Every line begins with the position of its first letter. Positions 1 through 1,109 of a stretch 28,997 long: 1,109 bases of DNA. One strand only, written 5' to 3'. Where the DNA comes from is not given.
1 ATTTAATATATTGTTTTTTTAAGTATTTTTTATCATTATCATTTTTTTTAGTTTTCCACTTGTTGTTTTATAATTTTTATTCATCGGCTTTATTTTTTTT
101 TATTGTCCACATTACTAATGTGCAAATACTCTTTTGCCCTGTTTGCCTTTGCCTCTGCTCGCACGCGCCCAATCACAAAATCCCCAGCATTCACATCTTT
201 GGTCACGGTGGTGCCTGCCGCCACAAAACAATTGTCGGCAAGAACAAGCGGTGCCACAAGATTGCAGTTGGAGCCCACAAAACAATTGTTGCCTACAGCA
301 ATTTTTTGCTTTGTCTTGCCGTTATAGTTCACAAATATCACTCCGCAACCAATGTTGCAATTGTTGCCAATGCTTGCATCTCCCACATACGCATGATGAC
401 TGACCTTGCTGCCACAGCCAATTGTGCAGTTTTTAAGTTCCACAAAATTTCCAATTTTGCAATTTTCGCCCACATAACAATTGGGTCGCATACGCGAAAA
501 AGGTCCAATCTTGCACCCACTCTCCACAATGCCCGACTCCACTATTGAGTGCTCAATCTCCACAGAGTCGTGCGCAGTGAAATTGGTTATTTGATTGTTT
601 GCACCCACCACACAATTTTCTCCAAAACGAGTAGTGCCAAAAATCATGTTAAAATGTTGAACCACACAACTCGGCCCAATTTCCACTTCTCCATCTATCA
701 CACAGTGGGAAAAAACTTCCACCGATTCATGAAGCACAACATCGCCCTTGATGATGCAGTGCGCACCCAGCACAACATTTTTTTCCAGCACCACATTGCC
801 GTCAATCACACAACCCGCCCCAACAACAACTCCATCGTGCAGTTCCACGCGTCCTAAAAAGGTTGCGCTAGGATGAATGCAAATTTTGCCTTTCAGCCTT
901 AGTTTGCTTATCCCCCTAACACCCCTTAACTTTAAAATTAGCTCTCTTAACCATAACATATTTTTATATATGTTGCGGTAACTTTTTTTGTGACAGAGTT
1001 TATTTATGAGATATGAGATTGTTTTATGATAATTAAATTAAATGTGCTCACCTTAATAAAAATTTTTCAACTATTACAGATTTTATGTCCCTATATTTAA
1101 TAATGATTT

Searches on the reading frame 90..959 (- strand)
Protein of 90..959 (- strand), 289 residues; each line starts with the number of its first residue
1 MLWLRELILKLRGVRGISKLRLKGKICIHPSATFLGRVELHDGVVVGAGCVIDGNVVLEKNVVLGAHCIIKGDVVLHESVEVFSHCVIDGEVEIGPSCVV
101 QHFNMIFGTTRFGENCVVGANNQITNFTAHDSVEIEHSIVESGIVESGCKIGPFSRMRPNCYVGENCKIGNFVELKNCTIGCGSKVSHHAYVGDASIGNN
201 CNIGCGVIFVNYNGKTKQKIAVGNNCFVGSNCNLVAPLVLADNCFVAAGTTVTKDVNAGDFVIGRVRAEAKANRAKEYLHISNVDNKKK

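Call 9: search_protein_families(library=pfam, proteins=[window:90-959:-], max_evalue=0.001)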
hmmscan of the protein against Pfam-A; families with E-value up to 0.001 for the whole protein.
window:90-959:- (289 aa): 7 families
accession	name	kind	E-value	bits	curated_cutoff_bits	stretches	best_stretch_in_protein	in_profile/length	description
PF00132.30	Hexapep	-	6.5e-34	114.7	27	5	144-176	3-35/36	Bacterial transferase hexapeptide (six repeats)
PF25084.1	LbH_EIF2B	-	8.8e-18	64.7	54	2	75-174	5-104/105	EIF2B subunit epsilon LbH domain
PF14602.12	Hexapep_2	-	2.3e-08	34.1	27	1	220-254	2-34/34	Hexapeptide repeat of succinyl-transferase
PF25087.1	GMPPB_C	-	4.2e-06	26.9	39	0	108-205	9-102/110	GMPPB C-terminal domain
PF04519.19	Bactofilin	-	9.9e-06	26.2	27.9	1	19-94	12-82/98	Polymer-forming cytoskeletal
PF24894.1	Hexapep_GlmU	-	1.8e-05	25.2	23.3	0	132-204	13-84/104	GlmU-like, C-terminal hexapeptide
PF25247.1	LbH_GLGC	-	0.00066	20.1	27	0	155-212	68-126/135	GLGC left-handed parallel beta-helix domain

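Call 60: find_related_loci(query=window:90-959:-, collection=genome_contigs, flank=1000)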
Query window:90-959:- (289 aa) in genome_contigs; peptide patterns used: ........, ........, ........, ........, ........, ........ (x = any residue, [..] = any of these).
84 stretches matched a pattern; 44 encode a relative of the query (tblastn E <= 1e-3); 44 distinct loci.
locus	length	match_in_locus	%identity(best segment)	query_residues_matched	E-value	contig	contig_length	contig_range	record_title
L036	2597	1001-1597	51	86-284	5e-58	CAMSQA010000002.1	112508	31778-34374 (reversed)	MAG TPA_asm: uncultured Clostridia bacterium isolate ERR9465718_bin.4_metawrap_v1.3_MAG genome assembly, contig: NODE.16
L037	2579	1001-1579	52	86-278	6e-58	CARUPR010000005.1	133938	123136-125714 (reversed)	MAG TPA_asm: uncultured Eubacteriales bacterium isolate MGBC127298 genome assembly, contig: MGBC127298.5, whole genome s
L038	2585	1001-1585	48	85-279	3e-57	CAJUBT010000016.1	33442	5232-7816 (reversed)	MAG TPA_asm: uncultured Christensenella sp. isolate MGBC128010 genome assembly, contig: MGBC128010.16, whole genome shot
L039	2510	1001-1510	55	111-278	4e-57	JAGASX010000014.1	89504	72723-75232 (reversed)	MAG: Clostridia bacterium isolate RGIG8744 Water_deer_Colon-4__c186412, whole genome shotgun sequence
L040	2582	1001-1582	53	86-279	5e-63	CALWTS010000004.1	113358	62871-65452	MAG: uncultured Clostridia bacterium isolate E30__bin183 genome assembly, contig: E30__k127_6689888, whole genome shotgu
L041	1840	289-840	51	95-278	9e-55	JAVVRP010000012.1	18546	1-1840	MAG: Clostridia bacterium isolate CGS10Y1-bin87 NODE_12_length_18546_cov_8.609454, whole genome shotgun sequence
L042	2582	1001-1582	46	86-279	2e-51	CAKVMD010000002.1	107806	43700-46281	MAG: uncultured Clostridia bacterium isolate REFINED_METABAT215_TOP10_CONTIGS_1500_ASSEMBLY_K77_MERGED__Hadza_MoBio_hadz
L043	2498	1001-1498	50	105-265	7e-51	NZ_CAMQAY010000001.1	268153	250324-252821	MAG: uncultured Peptoniphilus sp. isolate SRR16916877_bin.17_metaWRAP_v1.3_MAG ERZ11466566.5, whole genome shotgun seque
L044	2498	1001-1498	49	105-265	2e-50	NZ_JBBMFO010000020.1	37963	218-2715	Peptoniphilus hominis (ex Hitch et al. 2025) strain CLA-SR-H025 CLA-SR-H025_contig_20_length_37963, whole genome shotgun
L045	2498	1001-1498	49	105-265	6e-50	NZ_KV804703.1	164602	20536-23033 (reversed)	Peptoniphilus sp. HMSC062D09 Scaffold111, whole genome shotgun sequence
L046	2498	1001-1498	49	105-265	1e-49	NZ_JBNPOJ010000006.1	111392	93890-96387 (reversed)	Peptoniphilus sp. SGI.035 HD154_5, whole genome shotgun sequence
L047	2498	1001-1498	49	105-265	2e-49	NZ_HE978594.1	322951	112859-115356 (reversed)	Peptoniphilus timonensis JC401, whole genome shotgun sequence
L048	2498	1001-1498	49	105-265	1e-48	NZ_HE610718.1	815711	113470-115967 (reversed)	Peptoniphilus senegalensis JC140 strain type strain: JC140, whole genome shotgun sequence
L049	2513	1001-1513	49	88-265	1e-48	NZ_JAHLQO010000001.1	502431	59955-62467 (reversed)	Peptoniphilus ovalis strain MSJ-1 M1_ctg0001, whole genome shotgun sequence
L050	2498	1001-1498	50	105-265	6e-49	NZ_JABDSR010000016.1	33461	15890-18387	Peptoniphilus faecalis strain AGMB00490 27094.AGMB00490.1_contig16, whole genome shotgun sequence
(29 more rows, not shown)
